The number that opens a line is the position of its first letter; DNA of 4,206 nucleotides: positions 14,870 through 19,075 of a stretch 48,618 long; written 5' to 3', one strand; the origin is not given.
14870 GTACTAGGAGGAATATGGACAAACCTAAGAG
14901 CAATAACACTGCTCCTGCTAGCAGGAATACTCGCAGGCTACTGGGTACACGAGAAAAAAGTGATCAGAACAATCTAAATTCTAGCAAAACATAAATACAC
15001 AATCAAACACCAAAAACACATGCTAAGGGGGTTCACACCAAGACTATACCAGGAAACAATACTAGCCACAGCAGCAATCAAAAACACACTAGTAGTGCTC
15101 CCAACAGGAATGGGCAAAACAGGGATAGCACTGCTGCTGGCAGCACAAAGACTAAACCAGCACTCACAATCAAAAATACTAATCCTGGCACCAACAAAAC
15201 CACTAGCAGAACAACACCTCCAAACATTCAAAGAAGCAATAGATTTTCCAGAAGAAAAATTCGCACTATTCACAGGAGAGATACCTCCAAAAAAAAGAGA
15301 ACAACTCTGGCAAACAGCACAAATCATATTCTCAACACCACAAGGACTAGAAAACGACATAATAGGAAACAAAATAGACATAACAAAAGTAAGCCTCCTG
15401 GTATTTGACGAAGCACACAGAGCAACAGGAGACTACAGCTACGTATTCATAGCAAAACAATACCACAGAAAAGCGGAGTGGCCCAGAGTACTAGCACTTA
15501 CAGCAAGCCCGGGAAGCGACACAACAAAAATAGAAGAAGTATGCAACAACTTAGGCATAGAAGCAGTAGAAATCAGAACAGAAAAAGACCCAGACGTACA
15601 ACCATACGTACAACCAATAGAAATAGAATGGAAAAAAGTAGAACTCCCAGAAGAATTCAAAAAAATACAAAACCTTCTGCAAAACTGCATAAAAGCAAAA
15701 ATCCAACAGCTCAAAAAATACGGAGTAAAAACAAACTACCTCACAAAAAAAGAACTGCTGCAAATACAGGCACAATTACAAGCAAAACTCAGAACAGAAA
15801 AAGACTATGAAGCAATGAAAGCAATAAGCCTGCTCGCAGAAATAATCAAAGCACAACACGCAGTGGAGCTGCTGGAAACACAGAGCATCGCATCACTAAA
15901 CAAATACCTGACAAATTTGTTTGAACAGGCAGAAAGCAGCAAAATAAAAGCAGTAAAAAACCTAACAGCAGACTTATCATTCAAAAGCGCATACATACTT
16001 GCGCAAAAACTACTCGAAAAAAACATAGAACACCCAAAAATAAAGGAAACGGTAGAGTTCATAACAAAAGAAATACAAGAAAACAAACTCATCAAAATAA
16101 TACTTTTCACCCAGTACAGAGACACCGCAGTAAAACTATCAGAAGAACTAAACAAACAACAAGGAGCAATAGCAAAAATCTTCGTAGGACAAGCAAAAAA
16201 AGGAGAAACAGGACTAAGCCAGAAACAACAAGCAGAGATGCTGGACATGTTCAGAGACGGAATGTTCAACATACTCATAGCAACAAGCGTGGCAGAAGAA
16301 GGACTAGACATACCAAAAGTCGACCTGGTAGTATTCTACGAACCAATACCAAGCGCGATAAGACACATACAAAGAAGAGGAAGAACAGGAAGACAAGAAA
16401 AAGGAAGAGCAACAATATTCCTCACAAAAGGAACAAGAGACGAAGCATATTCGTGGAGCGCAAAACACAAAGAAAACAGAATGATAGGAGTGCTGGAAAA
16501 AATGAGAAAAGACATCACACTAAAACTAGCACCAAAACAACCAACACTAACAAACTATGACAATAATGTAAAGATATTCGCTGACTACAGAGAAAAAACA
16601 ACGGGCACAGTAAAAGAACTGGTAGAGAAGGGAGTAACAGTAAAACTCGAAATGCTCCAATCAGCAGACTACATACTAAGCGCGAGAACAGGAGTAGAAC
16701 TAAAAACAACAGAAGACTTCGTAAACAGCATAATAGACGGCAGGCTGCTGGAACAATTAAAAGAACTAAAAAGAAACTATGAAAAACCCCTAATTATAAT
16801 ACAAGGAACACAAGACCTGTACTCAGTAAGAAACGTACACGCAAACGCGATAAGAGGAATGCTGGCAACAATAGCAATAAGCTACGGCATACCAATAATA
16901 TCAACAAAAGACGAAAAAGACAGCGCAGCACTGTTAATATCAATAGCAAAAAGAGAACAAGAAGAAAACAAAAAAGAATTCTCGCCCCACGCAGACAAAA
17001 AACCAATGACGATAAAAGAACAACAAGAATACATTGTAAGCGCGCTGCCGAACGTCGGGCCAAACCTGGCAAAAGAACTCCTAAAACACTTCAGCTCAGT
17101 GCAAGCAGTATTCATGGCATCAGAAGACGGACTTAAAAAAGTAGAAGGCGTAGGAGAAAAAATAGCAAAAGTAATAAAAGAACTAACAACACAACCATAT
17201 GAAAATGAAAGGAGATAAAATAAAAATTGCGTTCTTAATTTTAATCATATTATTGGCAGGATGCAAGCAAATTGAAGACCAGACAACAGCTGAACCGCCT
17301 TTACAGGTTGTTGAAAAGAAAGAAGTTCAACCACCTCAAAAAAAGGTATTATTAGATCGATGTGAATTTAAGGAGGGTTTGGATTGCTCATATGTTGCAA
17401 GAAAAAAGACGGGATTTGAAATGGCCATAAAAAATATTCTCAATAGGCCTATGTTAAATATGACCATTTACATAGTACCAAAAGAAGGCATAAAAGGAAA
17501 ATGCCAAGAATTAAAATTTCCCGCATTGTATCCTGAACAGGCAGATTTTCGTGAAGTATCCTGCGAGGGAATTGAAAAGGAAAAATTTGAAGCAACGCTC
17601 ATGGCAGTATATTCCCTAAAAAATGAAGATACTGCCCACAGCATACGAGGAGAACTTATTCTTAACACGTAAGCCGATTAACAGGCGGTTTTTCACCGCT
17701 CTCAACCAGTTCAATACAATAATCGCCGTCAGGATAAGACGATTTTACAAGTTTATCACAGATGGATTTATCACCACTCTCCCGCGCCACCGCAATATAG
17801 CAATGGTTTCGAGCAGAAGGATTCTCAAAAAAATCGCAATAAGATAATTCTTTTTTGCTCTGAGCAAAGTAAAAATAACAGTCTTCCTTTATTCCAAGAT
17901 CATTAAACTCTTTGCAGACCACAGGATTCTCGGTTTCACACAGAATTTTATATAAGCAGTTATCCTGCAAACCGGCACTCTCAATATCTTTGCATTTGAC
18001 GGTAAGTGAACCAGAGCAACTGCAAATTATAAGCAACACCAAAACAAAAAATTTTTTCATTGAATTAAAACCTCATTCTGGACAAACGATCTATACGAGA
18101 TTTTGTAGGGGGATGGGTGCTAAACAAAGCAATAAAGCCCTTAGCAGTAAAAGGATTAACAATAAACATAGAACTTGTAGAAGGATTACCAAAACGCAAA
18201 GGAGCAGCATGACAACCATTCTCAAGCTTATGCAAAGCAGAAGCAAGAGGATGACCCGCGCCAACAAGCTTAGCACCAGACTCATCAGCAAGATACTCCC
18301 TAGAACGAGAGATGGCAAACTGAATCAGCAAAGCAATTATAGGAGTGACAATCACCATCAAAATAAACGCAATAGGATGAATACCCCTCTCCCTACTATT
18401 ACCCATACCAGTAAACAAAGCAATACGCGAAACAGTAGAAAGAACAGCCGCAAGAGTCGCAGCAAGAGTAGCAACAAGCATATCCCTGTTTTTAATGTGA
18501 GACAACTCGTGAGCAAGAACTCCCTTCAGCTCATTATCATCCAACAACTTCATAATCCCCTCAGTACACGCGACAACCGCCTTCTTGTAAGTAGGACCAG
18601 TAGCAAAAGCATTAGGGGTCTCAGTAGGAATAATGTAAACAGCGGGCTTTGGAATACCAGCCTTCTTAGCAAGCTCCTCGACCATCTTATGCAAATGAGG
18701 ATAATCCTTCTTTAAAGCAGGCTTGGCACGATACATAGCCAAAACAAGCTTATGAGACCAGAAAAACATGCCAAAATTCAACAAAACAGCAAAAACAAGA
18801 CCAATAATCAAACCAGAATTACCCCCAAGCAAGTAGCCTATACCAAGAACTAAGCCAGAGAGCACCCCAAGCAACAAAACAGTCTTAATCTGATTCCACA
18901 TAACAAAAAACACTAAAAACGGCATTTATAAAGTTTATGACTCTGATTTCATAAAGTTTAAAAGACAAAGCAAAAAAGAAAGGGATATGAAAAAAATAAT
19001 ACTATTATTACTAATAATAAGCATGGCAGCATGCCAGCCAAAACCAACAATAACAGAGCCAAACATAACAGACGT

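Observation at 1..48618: One DNA strand is A+C-rich across the whole window whatever the gene orientation, giving two mirror-image codon dialects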

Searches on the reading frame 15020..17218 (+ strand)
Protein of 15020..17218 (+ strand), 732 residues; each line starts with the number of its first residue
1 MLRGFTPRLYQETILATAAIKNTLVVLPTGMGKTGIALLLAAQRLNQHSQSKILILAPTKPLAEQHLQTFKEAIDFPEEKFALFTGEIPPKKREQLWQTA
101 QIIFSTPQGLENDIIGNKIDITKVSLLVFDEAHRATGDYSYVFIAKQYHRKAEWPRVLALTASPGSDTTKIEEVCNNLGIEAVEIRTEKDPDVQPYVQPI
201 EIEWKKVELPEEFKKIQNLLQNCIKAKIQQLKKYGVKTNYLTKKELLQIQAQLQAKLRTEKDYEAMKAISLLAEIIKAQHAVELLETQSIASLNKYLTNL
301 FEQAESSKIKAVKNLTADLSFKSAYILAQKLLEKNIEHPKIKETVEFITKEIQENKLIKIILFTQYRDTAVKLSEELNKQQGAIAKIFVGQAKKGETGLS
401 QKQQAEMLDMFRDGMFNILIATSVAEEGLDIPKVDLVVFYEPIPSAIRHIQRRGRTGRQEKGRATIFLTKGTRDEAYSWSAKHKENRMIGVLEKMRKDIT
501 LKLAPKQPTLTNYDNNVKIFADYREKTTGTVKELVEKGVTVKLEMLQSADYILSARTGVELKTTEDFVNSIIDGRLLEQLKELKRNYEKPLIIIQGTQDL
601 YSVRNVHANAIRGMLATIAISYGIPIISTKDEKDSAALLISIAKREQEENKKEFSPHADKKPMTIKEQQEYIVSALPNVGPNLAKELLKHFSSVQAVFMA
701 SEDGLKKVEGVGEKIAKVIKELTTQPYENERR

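Call 5: search_protein_families(library=pfam, proteins=[window:15020-17218:+], max_evalue=0.01)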
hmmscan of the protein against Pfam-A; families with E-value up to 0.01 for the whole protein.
window:15020-17218:+ (732 aa): 13 families
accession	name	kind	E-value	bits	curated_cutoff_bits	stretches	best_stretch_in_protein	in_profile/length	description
PF02732.21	ERCC4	-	5.8e-27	94.7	24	1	522-639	2-137/140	ERCC4 domain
PF00270.35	DEAD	-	3.8e-26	92.3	26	1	11-168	4-164/167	DEAD/DEAH box helicase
PF00271.37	Helicase_C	-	1.4e-24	86.9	23.5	1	345-458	3-108/110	Helicase conserved C-terminal domain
PF04851.21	ResIII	-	7.4e-22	78.4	22.5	1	7-164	4-162/164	Type III restriction enzyme, res subunit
PF21210.2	RNA_helicase_helical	-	1.5e-16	60.9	27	1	222-324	2-106/108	Putative ATP-dependent RNA helicase, helical bundle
PF12826.13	HHH_2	-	4e-10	40.1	27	1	676-724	8-56/64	Helix-hairpin-helix motif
PF14520.12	HHH_5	-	2.3e-08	34.8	27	1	676-720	7-52/57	Helix-hairpin-helix domain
PF22590.2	Cas3-like_C_2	-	5.7e-05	23.8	27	1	400-460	44-105/106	CRISPR-associated nuclease/helicase Cas3, C-terminal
PF00633.29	HHH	-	0.00015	21.9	24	1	694-721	2-29/30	Helix-hairpin-helix motif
PF18766.7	SWI2_SNF2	-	0.00016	21.8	26.7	1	28-143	26-134/221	SWI2/SNF2 ATPase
PF12986.12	DUF3870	-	0.0046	17.6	22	0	538-585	20-68/94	Domain of unknown function (DUF3870)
PF02562.22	PhoH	-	0.0088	16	27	0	21-61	18-60/205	PhoH-like protein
PF14716.13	HHH_8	-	0.0096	16.7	30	0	700-722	45-67/73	Helix-hairpin-helix domain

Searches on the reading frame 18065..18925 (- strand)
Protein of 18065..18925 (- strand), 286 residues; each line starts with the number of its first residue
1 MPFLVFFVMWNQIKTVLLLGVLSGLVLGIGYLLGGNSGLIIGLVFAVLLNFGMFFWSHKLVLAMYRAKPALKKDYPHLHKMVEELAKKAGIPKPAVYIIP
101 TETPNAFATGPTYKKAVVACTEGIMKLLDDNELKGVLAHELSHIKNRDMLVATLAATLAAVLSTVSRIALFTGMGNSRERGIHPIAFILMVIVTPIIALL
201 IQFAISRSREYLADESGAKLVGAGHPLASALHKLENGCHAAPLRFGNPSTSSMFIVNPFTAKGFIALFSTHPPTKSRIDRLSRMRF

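Call 5: search_protein_families(library=pfam, proteins=[window:18065-18925:-], max_evalue=0.01)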
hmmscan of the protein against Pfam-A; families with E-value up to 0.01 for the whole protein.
window:18065-18925:- (286 aa): 2 families
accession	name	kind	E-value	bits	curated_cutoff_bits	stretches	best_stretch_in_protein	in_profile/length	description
PF01435.24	Peptidase_M48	-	3.6e-36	125.2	20.3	1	76-284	5-185/186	Peptidase family M48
PF05569.17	Peptidase_M56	-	2.5e-05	24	31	1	80-159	142-219/296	BlaR1 peptidase M56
